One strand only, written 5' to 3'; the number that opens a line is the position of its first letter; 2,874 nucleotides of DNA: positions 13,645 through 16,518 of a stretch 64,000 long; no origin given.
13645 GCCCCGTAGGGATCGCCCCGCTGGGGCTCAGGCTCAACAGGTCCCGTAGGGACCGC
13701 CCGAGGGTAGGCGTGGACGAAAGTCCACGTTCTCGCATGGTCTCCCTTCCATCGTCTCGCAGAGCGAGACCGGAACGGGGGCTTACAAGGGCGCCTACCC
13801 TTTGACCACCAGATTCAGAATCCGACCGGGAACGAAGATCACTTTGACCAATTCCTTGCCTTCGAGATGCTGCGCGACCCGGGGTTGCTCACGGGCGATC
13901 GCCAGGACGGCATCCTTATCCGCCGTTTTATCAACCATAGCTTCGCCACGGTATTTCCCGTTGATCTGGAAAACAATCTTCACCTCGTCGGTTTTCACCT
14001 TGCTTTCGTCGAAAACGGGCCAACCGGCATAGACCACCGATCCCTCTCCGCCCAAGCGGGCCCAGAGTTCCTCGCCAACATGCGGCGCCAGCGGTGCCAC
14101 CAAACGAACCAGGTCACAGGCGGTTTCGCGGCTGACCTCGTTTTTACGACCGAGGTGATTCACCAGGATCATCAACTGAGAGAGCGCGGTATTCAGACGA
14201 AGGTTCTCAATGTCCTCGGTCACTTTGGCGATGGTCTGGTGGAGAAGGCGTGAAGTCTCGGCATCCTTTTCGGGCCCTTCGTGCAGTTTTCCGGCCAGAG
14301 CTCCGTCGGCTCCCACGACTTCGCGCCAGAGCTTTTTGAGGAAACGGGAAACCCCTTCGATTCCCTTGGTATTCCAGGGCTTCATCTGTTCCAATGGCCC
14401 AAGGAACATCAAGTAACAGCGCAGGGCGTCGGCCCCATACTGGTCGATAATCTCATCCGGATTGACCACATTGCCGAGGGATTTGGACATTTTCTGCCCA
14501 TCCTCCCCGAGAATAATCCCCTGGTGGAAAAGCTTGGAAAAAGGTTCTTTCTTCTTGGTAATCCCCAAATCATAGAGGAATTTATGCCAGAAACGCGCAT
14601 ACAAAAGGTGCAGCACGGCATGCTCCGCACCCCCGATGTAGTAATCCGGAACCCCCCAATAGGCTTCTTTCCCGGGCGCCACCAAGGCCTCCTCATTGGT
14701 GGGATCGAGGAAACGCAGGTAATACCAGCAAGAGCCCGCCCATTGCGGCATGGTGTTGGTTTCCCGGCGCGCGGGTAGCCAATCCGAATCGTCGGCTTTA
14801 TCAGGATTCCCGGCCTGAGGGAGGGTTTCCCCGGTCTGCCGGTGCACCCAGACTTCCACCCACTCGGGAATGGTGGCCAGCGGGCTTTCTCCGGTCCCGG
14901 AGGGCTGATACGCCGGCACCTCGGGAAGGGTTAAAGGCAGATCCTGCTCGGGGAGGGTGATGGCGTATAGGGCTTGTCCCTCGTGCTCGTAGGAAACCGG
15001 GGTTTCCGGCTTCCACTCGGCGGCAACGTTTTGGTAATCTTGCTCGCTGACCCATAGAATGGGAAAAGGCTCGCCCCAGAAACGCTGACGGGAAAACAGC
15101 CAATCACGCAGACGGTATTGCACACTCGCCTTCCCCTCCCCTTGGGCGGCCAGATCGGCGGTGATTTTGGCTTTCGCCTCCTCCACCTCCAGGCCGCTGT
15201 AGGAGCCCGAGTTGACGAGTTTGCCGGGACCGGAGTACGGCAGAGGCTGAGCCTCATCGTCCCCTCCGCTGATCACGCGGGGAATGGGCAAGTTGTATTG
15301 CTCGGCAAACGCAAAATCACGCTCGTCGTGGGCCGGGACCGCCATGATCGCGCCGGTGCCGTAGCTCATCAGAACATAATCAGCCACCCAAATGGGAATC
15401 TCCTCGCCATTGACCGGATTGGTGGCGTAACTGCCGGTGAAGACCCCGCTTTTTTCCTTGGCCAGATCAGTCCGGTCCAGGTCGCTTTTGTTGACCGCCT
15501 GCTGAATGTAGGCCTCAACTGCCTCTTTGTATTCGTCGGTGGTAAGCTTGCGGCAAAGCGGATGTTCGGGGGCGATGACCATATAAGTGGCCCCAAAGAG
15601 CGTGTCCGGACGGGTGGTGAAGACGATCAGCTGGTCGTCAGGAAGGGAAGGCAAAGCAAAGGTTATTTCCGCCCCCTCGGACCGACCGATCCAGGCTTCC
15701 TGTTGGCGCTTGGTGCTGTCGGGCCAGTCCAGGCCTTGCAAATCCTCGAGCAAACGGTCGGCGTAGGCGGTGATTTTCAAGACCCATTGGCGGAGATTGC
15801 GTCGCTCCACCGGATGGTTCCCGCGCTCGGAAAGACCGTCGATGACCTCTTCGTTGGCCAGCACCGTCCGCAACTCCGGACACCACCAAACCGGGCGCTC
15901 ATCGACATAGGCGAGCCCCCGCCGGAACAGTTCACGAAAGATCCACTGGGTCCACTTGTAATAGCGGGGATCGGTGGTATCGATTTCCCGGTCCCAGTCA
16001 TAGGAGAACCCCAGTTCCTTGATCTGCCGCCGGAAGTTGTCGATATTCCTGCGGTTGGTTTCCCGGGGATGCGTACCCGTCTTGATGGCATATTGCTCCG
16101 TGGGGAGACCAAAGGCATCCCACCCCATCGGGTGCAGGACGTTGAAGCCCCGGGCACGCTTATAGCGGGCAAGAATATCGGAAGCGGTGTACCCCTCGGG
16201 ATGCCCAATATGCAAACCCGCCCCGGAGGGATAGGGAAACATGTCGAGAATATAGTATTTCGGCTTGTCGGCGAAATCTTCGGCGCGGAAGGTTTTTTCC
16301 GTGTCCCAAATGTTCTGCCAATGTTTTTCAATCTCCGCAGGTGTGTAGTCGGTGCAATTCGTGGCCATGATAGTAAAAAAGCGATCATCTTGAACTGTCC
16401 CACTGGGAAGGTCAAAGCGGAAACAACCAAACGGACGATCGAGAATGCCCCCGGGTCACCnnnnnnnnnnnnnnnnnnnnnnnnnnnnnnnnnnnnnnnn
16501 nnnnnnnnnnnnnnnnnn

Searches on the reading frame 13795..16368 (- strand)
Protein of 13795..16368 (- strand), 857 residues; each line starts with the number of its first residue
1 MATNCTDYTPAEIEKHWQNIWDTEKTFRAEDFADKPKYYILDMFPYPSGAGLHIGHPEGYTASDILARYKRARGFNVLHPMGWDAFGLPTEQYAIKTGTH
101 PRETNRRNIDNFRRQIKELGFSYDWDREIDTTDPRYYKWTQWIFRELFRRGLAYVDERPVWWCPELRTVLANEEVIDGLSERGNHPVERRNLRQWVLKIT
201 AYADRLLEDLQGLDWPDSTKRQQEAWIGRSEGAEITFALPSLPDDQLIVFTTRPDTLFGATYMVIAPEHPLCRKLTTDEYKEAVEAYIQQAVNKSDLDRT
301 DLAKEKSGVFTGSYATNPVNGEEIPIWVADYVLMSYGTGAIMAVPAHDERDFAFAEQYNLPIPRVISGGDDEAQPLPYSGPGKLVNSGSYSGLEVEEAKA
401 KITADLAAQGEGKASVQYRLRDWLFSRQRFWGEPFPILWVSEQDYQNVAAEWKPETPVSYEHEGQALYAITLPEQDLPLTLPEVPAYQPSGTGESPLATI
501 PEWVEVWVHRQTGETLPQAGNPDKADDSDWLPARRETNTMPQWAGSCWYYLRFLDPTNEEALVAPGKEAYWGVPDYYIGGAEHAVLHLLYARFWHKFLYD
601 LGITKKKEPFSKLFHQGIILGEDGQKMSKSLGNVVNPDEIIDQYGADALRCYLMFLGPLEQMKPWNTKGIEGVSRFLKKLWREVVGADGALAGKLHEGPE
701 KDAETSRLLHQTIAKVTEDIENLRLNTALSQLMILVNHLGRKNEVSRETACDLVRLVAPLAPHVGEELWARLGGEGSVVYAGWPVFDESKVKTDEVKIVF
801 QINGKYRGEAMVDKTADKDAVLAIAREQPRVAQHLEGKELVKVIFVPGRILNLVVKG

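Call 102: search_protein_families(library=ncbifam, proteins=[window:13795-16368:-], max_evalue=1e-10)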
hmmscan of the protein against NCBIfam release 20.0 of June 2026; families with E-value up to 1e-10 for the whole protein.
window:13795-16368:- (857 aa): 15 families
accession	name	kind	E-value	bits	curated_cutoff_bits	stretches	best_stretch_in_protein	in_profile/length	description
TIGR00396.1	leuS_bact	equivalog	0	1030.5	548.4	1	9-856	2-843/843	leucine--tRNA ligase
TIGR00422.1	valS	equivalog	1.5e-85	287.9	612.1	3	6-275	3-240/863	valine--tRNA ligase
NF009687.0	PRK13208.1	equivalog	2.3e-81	274.2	738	2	6-175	8-189/801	valine--tRNA ligase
NF008957.0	PRK12300.1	subfamily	3.6e-79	266.8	677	3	570-794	576-801/946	leucine--tRNA ligase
NF004349.1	PRK05729.1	equivalog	6.3e-71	239.7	704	2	7-276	3-235/860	valine--tRNA ligase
TIGR00395.1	leuS_arch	equivalog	6.2e-64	216.4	648.5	3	112-354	124-318/938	leucine--tRNA ligase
TIGR00392.1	ileS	equivalog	1.2e-59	202.3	621.4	2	9-373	7-358/861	isoleucine--tRNA ligase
NF000540.1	alt_ValS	exception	3.4e-42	144.4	900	1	12-93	8-89/827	valine--tRNA ligase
NF011492.0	PRK14900.1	equivalog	9e-41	139.7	1783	2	7-176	12-198/1044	valine--tRNA ligase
NF008900.0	PRK12267.1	equivalog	2.8e-32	112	598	2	35-208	3-174/648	methionine--tRNA ligase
TIGR00398.1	metG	equivalog_domain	5.3e-32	111.2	336.35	1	44-177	7-137/530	methionine--tRNA ligase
NF000258.1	MupB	exception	2e-23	82.2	1900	0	15-181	10-194/1033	mupirocin-resistant isoleucine--tRNA ligase MupB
NF000257.1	MupA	exception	1.9e-20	72.3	1900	0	601-668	560-622/1024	mupirocin-resistant isoleucine--tRNA ligase MupA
NF040702.1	ileS_w_GNAT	exception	8.4e-18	63.4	1999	0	13-94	22-104/1100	isoleucine--tRNA ligase, N-acetyltransferase domain-containing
NF001100.0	PRK00133.1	equivalog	9e-18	64.1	587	1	44-171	13-137/676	methionine--tRNA ligase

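Call 103: find_homologous_proteins(query=window:13795-16368:-, max_evalue=1e-50)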
Query window:13795-16368:- (857 aa): 8000 proteins with E <= 1e-50 among 8000 candidates; the best 120 are listed.
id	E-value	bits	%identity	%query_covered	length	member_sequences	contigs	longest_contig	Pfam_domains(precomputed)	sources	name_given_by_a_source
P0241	0.0e+0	2023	100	100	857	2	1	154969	PF09334.18,PF01406.26,PF08264.20,PF13603.13,PF00133.29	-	-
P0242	0.0e+0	1564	76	100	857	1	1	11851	PF09334.18,PF01406.26,PF08264.20,PF13603.13,PF00133.29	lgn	-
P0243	0.0e+0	1522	74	100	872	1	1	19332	PF09334.18,PF01406.26,PF08264.20,PF13603.13,PF00133.29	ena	-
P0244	0.0e+0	1432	71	100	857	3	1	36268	PF09334.18,PF01406.26,PF08264.20,PF13603.13,PF00133.29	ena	-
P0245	0.0e+0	1428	70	100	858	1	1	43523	PF09334.18,PF08264.20,PF13603.13,PF00133.29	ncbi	-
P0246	0.0e+0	1419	69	100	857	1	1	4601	PF09334.18,PF08264.20,PF13603.13,PF00133.29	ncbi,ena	-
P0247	0.0e+0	1411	70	100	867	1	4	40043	PF09334.18,PF08264.20,PF13603.13,PF00133.29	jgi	jgi:leucyl-tRNA synthetase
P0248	0.0e+0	1403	69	100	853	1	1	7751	PF09334.18,PF08264.20,PF13603.13,PF00133.29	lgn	-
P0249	0.0e+0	1400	69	100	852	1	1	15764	PF09334.18,PF01406.26,PF08264.20,PF13603.13,PF00133.29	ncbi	-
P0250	0.0e+0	1389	68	100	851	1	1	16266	PF09334.18,PF08264.20,PF13603.13,PF00133.29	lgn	-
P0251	0.0e+0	1377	69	100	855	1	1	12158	PF09334.18,PF08264.20,PF13603.13,PF00133.29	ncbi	-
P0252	0.0e+0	1371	68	100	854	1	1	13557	PF09334.18,PF01406.26,PF08264.20,PF13603.13,PF00133.29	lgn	-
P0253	0.0e+0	1356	68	100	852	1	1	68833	PF09334.18,PF08264.20,PF13603.13,PF00133.29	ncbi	-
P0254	0.0e+0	1356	68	100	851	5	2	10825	PF09334.18,PF08264.20,PF13603.13,PF00133.29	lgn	-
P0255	0.0e+0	1355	66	100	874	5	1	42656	PF09334.18,PF08264.20,PF13603.13,PF00133.29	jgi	jgi:leucyl-tRNA synthetase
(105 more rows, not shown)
